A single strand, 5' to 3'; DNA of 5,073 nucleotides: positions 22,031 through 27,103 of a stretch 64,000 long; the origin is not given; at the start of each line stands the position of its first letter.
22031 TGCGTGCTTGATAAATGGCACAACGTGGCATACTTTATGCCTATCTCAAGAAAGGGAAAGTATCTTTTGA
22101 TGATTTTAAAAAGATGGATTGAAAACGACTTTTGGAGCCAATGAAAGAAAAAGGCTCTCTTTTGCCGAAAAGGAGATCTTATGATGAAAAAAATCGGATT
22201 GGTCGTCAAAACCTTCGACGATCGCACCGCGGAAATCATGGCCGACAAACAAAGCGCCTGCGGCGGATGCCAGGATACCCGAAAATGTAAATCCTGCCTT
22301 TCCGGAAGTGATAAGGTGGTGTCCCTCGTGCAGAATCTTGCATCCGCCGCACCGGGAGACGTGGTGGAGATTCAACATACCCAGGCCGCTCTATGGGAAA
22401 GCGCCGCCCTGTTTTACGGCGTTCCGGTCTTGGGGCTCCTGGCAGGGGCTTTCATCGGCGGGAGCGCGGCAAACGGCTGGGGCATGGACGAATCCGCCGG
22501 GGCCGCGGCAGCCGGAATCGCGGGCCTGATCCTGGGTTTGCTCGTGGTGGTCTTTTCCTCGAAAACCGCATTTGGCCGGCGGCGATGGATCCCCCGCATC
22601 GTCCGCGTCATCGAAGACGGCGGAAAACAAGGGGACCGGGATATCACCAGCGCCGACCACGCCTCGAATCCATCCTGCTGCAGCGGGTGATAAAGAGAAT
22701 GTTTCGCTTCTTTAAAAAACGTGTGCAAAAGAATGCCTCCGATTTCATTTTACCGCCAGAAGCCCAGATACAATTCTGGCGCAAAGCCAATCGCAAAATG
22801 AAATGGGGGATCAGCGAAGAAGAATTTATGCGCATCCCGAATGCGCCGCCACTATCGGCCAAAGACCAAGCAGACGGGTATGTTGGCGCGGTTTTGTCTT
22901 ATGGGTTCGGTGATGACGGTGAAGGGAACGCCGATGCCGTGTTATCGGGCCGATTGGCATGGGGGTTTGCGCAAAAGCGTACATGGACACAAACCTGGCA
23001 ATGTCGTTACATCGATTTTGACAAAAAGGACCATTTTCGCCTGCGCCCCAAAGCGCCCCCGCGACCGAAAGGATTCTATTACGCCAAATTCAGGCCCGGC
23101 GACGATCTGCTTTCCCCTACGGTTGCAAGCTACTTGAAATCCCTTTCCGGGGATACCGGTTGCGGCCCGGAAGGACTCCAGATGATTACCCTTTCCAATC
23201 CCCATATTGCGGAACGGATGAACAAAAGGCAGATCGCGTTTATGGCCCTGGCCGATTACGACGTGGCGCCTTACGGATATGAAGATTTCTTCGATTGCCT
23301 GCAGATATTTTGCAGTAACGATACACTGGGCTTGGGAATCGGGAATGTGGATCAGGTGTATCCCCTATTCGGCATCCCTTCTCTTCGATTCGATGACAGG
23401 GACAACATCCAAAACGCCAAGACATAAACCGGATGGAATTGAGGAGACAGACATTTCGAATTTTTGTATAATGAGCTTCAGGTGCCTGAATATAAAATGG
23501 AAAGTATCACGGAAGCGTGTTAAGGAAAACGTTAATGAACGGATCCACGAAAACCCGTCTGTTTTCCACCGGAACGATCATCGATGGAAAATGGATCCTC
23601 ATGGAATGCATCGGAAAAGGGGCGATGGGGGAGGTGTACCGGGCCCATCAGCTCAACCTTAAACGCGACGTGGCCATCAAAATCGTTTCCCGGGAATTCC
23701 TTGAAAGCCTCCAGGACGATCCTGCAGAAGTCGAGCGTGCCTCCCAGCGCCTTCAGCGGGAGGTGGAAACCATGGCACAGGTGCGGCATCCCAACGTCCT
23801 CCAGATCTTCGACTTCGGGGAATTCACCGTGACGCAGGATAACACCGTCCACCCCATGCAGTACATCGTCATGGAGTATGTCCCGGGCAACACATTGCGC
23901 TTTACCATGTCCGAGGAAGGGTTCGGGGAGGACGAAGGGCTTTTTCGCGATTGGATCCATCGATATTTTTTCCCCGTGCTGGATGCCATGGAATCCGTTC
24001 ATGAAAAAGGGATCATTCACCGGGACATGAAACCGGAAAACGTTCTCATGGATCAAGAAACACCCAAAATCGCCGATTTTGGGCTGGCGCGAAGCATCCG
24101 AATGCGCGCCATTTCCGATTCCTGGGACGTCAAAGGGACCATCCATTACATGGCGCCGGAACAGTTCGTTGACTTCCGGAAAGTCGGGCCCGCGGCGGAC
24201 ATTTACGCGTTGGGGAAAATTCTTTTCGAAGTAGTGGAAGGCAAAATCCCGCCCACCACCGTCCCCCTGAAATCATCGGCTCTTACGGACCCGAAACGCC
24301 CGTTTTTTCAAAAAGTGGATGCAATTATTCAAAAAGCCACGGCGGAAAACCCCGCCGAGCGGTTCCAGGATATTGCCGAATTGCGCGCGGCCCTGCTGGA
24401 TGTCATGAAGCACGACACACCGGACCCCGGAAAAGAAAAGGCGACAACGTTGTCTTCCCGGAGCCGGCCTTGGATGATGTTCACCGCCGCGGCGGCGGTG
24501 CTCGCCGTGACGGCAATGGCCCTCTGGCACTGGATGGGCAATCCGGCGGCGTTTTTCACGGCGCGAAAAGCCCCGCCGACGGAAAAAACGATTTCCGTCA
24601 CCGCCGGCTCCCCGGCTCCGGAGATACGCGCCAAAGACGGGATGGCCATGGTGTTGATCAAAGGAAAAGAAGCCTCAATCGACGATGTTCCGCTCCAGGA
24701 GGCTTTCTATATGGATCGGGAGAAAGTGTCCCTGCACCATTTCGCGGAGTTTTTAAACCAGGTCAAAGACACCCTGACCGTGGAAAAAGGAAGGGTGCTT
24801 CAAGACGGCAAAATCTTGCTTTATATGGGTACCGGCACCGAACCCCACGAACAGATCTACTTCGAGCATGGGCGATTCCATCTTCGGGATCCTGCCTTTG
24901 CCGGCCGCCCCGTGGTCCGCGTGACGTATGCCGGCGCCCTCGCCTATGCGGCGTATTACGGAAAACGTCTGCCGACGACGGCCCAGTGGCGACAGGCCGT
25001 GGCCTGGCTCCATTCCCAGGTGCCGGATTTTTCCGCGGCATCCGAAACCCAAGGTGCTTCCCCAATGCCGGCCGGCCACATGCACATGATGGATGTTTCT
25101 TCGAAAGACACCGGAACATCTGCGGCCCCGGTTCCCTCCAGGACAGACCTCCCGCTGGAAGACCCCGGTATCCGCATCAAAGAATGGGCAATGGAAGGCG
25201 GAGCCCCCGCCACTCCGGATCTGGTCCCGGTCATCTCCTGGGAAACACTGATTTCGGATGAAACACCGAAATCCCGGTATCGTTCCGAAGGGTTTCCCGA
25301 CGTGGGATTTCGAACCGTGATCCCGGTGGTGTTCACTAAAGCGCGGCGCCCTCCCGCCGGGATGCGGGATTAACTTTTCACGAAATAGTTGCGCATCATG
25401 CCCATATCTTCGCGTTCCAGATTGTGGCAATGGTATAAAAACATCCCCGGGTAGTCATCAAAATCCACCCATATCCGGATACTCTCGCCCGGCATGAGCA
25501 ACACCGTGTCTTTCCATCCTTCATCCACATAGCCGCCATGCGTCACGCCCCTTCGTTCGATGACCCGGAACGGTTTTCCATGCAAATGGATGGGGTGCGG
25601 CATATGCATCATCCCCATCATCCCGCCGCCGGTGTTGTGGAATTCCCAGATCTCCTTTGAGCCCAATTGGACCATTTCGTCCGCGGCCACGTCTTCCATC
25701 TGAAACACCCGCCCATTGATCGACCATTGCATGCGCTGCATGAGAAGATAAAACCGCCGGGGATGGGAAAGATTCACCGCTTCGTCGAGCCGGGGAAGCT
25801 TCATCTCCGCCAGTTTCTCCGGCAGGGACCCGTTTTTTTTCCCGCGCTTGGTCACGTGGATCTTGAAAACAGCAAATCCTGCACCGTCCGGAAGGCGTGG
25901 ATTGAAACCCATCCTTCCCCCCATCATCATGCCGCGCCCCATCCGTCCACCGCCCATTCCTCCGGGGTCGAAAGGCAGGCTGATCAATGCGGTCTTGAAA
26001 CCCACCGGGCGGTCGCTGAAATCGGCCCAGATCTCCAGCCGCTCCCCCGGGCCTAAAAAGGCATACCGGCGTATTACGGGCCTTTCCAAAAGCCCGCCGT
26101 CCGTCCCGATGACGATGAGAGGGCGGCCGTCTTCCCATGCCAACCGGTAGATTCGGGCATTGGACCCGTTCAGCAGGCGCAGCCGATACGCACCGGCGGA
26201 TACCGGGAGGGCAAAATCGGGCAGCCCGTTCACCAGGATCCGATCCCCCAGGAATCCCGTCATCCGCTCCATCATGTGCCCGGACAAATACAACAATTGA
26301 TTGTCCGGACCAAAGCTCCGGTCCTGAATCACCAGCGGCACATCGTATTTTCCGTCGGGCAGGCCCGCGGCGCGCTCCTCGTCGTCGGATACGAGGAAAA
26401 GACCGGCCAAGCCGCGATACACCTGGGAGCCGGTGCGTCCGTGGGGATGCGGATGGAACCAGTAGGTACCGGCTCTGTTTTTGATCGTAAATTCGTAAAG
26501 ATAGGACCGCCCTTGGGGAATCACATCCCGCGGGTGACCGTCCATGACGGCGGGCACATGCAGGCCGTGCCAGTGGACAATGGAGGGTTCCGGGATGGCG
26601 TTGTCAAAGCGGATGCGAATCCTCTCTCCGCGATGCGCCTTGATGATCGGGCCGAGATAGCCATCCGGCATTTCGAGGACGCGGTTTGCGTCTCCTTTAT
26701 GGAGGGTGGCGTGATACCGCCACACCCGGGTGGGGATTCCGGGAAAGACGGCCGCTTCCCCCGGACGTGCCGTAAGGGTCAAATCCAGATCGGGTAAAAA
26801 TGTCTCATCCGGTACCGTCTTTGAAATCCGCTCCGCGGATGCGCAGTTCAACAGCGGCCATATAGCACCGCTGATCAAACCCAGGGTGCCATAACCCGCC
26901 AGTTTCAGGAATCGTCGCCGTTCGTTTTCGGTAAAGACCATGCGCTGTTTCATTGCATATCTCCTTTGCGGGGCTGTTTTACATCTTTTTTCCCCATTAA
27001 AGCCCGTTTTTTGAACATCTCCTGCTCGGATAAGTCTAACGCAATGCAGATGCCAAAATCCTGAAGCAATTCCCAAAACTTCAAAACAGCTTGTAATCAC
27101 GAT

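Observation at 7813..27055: Six exact-spacing sigma-54 promoters link DegP/RND efflux, a ZraSR-like pair, the copper island, an RseC-like operon and a multicopper oxidase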

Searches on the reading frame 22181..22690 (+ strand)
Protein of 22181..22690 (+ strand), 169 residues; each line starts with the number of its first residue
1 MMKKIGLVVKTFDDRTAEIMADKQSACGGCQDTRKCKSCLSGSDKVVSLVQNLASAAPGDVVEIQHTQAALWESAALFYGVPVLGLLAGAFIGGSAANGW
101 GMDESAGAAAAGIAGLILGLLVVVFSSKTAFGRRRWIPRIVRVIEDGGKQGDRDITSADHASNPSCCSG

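Call 10: search_protein_families(library=pfam, proteins=[window:22181-22690:+], max_evalue=0.01)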
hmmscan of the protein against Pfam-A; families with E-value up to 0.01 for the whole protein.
window:22181-22690:+ (169 aa): 1 family
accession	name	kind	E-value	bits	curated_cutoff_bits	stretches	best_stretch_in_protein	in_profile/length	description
PF04246.17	RseC_MucC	-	7.3e-24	84.6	24.4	1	9-142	1-130/130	Positive regulator of sigma(E), RseC/MucC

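Call 60: search_protein_families(library=ncbifam, proteins=[window:22181-22690:+], max_evalue=0.00001)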
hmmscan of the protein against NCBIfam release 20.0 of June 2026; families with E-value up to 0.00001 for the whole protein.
window:22181-22690:+ (169 aa): 1 family
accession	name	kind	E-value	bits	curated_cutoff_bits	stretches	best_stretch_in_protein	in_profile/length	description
NF008115.0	PRK10862.1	equivalog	6.9e-11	42.4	184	1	1-143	1-141/156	SoxR-reducing system protein RseC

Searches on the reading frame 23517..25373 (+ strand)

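Call 13: search_protein_families(library=pfam, proteins=[window:23517-25373:+], max_evalue=0.01)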
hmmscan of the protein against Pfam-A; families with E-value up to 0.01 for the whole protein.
window:23517-25373:+ (618 aa): 6 families
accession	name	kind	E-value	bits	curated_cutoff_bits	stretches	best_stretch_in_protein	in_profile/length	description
PF00069.31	Pkinase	-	3.6e-42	145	31.7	1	29-253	4-204/263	Protein kinase domain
PF07714.23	PK_Tyr_Ser-Thr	-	1.2e-28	100.6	23.1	1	29-252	4-211/258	Protein tyrosine and serine/threonine kinase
PF03781.23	FGE-sulfatase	-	3.2e-12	47.1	23.3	1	383-498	24-126/255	Sulfatase-modifying factor enzyme 1-like domain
PF03109.22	ABC1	-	2.5e-05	24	22.9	0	114-199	142-222/244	ABC1 atypical kinase-like domain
PF01636.29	APH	-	7.2e-05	23.1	23.2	0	161-192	165-198/239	Phosphotransferase enzyme family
PF17667.7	Pkinase_fungal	-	0.0085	15.3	24.1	0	155-215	296-363/387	Fungal protein kinase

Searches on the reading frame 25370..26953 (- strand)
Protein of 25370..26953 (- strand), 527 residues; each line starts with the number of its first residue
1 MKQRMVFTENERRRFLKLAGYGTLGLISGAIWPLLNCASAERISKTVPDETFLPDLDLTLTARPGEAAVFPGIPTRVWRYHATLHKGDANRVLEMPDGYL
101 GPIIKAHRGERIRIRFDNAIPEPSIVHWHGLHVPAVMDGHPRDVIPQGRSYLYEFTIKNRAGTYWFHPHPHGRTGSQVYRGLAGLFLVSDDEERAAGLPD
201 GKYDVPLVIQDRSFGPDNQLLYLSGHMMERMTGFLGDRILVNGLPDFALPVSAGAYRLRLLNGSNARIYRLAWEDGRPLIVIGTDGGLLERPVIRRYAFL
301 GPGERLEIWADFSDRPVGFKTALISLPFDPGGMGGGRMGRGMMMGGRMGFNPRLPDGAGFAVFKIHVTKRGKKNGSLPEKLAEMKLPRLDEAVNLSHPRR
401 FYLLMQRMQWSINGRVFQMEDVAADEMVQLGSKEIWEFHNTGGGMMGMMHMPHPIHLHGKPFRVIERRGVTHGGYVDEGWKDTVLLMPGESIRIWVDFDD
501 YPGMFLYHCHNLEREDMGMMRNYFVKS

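Call 13: search_protein_families(library=pfam, proteins=[window:25370-26953:-], max_evalue=0.01)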
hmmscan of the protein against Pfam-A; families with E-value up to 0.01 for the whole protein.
window:25370-26953:- (527 aa): 3 families
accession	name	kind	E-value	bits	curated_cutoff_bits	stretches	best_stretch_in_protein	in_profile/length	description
PF07732.21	Cu-oxidase_3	-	4e-28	98.3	21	1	83-192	8-118/119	Multicopper oxidase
PF07731.20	Cu-oxidase_2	-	8e-24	84.4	20.4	1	394-526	3-134/137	Multicopper oxidase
PF00394.28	Cu-oxidase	-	0.00065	20.3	21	0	237-312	37-122/157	Multicopper oxidase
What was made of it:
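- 25370..26953 (-): CueO-like multicopper oxidase. Pfam (call 13).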

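Call 60: search_protein_families(library=ncbifam, proteins=[window:25370-26953:-], max_evalue=0.00001)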
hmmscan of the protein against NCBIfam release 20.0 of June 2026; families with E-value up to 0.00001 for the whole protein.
window:25370-26953:- (527 aa): 7 families
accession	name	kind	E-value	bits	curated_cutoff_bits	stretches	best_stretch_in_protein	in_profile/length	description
NF008205.1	PRK10965.1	equivalog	5.2e-88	296.1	525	2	94-333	69-306/529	multicopper oxidase CueO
NF045554.1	AmiPhnlOxPhsA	equivalog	1.9e-50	172.1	950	2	119-313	110-324/581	O-aminophenol oxidase PhsA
NF008135.0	PRK10883.1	equivalog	2.5e-49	168.1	581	1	77-314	52-287/471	cell division protein FtsP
TIGR01480.1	copper_res_A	subfamily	8.4e-23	80.7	478.95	1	99-172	73-148/593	copper resistance system multicopper oxidase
TIGR03389.1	laccase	equivalog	1.7e-11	43.6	558.9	1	90-209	22-141/539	laccase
TIGR03390.1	ascorbOXfungal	equivalog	4.5e-09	35.4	445.35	0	100-169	37-113/538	L-ascorbate oxidase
TIGR03388.1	ascorbase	equivalog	1.9e-08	33.4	614.8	1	92-198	22-129/542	L-ascorbate oxidase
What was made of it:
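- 25370..26953 (-): NCBIfam best match is CueO at 296 bits, below the cut-off (call 60).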

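Call 76: find_homologous_proteins(query=window:25370-26953:-, max_evalue=1e-60)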
Query window:25370-26953:- (527 aa): 7613 proteins with E <= 1e-60 among 8000 candidates; the best 120 are listed.
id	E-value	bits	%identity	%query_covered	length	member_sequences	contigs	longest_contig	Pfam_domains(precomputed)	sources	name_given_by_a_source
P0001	0.0e+0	1186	95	100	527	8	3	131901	PF07731.21,PF00394.29,PF07732.22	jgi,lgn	-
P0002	1.5e-275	933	73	99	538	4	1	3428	PF07731.21,PF00394.29,PF07732.22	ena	-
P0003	4.5e-275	932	75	98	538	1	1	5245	PF07731.21,PF00394.29,PF07732.22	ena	-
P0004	6.4e-275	931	75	98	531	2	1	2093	PF07731.21,PF00394.29,PF07732.22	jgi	jgi:FtsP/CotA-like multicopper oxidase with cupredoxin domain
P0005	1.1e-274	930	73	99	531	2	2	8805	PF07731.21,PF00394.29,PF07732.22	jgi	jgi:FtsP/CotA-like multicopper oxidase with cupredoxin domain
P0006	2.7e-274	929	74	98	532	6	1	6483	PF07731.21,PF00394.29,PF07732.22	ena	-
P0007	2.0e-273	926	73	100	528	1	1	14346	PF07731.21,PF00394.29,PF07732.22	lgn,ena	-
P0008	2.8e-273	926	74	100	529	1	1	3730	PF07731.21,PF00394.29,PF07732.22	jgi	-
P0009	7.9e-273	924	74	98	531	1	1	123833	PF07731.21,PF00394.29,PF07732.22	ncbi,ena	-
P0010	1.3e-272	924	74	98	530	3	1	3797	PF07731.21,PF00394.29,PF07732.22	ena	-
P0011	1.5e-272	923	75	99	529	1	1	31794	PF07731.21,PF00394.29,PF07732.22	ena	-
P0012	1.8e-272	923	74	98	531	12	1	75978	PF07731.21,PF00394.29,PF07732.22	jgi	jgi:FtsP/CotA-like multicopper oxidase with cupredoxin domain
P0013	2.2e-272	923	74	98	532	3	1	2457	PF07731.21,PF00394.29,PF07732.22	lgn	-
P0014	2.3e-272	923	74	99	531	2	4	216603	PF07731.21,PF00394.29,PF07732.22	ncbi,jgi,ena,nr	ncbi:Multicopper oxidase [Olavius algarvensis associated proteobacterium Delta 3]|nr:Multicopper oxi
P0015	5.0e-272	922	74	98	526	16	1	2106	PF07731.21,PF00394.29,PF07732.22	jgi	jgi:FtsP/CotA-like multicopper oxidase with cupredoxin domain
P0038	1.6e-264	897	72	100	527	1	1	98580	PF07731.21,PF00394.29,PF07732.22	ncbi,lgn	-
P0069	1.2e-251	854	69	99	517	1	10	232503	PF07731.21,PF00394.29,PF07732.22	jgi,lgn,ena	-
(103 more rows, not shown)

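Call 77: find_encoding_contigs(protein=P0009, flank=8000, max_places=1)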
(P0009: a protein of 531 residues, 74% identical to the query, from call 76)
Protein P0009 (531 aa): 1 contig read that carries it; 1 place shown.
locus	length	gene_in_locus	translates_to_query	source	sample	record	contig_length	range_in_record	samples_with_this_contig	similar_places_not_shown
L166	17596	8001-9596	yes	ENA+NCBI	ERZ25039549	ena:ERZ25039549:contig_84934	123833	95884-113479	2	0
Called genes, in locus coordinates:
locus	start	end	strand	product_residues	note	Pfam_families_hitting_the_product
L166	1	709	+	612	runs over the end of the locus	PF00672:HAMP, PF07228:SpoIIE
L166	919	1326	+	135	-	PF02659:Mntp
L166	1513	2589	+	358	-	PF00990:GGDEF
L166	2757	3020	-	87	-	-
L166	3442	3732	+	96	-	-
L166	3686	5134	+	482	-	PF00989:PAS, PF13426:PAS_9 (weak), PF00512:HisKA, PF02518:HATPase_c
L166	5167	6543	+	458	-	PF00072:Response_reg, PF00493:MCM (weak), PF20030:bpMoxR (weak), PF00158:Sigma54_activat, PF14532:Sigma54_activ_2, PF07728:AAA_5, PF25601:AAA_lid_14, PF02954:HTH_8, +2 more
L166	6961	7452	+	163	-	PF13801:Metal_resist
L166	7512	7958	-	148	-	-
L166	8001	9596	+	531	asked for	PF00394:Cu-oxidase (faint), PF07732:Cu-oxidase_3, PF07731:Cu-oxidase_2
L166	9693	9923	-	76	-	PF01957:NfeD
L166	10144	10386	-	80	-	PF11666:DUF2933 (weak)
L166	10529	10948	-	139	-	-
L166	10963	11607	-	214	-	-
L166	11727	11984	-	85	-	PF04945:YHS, PF24273:TRASH_HVO_1752_C (weak)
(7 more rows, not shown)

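Call 78: find_encoding_contigs(protein=P0014, flank=8000, max_places=1)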
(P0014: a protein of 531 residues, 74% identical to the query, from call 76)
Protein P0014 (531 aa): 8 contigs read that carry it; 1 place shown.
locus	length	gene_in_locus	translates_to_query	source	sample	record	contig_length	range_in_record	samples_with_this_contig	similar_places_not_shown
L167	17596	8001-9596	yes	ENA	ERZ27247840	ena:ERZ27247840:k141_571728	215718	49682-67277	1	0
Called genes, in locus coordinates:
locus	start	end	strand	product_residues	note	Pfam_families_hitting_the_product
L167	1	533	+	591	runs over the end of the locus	PF00069:Pkinase, PF07714:PK_Tyr_Ser-Thr, PF03781:FGE-sulfatase (weak)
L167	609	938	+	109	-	-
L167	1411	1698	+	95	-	-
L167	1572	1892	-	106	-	-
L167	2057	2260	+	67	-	-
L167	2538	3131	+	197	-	PF00990:GGDEF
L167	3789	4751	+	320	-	PF00394:Cu-oxidase (faint), PF07731:Cu-oxidase_2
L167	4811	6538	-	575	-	PF00672:HAMP, PF00211:Guanylate_cyc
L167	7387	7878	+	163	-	PF13801:Metal_resist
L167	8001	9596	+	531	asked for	PF00394:Cu-oxidase (faint), PF07732:Cu-oxidase_3, PF07731:Cu-oxidase_2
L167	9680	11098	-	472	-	-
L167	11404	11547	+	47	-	-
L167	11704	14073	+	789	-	PF00989:PAS (weak), PF08448:PAS_4, PF08447:PAS_3 (weak), PF00989:PAS (weak), PF13188:PAS_8 (weak), PF13188:PAS_8, PF02518:HATPase_c, PF00072:Response_reg, +4 more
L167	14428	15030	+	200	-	PF02525:Flavodoxin_2, PF03358:FMN_red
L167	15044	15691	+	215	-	PF05908:Gamma_PGA_hydro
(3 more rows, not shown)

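Call 79: find_encoding_contigs(protein=P0038, flank=8000, max_places=1)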
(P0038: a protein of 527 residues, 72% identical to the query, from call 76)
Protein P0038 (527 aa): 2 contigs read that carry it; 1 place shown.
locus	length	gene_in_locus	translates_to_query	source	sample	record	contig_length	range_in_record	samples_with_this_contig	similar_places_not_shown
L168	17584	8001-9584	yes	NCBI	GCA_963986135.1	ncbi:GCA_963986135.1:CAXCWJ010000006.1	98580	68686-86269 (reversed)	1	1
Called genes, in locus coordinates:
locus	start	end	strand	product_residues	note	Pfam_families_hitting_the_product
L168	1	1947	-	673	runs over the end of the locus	PF00069:Pkinase, PF07714:PK_Tyr_Ser-Thr, PF03781:FGE-sulfatase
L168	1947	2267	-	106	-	-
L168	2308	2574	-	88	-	PF09851:SHOCT (weak)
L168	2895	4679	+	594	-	PF00989:PAS, PF08448:PAS_4, PF13426:PAS_9, PF00512:HisKA, PF02518:HATPase_c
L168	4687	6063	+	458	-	PF00072:Response_reg, PF00158:Sigma54_activat, PF14532:Sigma54_activ_2, PF00004:AAA (weak), PF07724:AAA_2 (weak), PF07728:AAA_5, PF25601:AAA_lid_14, PF02954:HTH_8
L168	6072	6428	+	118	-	-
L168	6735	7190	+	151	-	PF13801:Metal_resist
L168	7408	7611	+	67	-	-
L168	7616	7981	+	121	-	PF09851:SHOCT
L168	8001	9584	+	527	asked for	PF00394:Cu-oxidase (faint), PF07732:Cu-oxidase_3, PF07731:Cu-oxidase_2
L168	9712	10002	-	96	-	PF00216:Bac_DNA_binding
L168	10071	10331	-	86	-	-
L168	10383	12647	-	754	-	PF04851:ResIII (weak), PF00176:SNF2-rel_dom (weak), PF00271:Helicase_C (weak)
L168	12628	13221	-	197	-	-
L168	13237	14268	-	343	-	PF19587:DUF6094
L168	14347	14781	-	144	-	-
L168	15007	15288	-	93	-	-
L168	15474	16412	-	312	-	PF06067:DUF932 (weak)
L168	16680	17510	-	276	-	PF12705:PDDEXK_1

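Call 80: find_encoding_contigs(protein=P0069, flank=8000, max_places=1)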
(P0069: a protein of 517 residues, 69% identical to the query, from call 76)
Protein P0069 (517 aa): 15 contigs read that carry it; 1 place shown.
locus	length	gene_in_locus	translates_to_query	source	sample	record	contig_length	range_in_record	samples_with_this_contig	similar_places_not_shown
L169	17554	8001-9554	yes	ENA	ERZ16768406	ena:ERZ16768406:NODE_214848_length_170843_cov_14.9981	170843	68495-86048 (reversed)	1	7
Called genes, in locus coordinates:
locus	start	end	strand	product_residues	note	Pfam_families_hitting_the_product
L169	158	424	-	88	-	PF09851:SHOCT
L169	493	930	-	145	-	PF13801:Metal_resist (faint)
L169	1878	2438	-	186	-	-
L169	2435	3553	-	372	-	PF13174:TPR_6 (faint), PF13428:TPR_14 (faint), PF13431:TPR_17 (faint), PF13432:TPR_16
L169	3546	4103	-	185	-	PF04542:Sigma70_r2, PF04545:Sigma70_r4, PF08281:Sigma70_r4_2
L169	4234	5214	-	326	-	PF00515:TPR_1 (faint), PF07719:TPR_2 (faint), PF13181:TPR_8 (faint), PF13414:TPR_11 (faint), PF13428:TPR_14 (faint), PF13432:TPR_16, PF23914:TPR_CcmH_CycH, PF14559:TPR_19 (weak), +3 more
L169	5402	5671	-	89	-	PF09851:SHOCT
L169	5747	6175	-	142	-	-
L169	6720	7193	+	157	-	PF13801:Metal_resist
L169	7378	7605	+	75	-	-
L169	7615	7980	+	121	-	PF09851:SHOCT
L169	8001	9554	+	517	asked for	PF00394:Cu-oxidase (faint), PF07732:Cu-oxidase_3, PF07731:Cu-oxidase_2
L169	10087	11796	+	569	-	PF06103:DUF948 (faint), PF00672:HAMP, PF00015:MCPsignal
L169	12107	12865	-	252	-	PF00149:Metallophos, PF12850:Metallophos_2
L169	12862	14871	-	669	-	PF00069:Pkinase, PF07714:PK_Tyr_Ser-Thr, PF03781:FGE-sulfatase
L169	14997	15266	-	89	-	PF09851:SHOCT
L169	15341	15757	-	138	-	-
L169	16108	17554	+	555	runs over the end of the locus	PF17203:sCache_3_2, PF00989:PAS, PF08448:PAS_4, PF13426:PAS_9, PF00512:HisKA, PF02518:HATPase_c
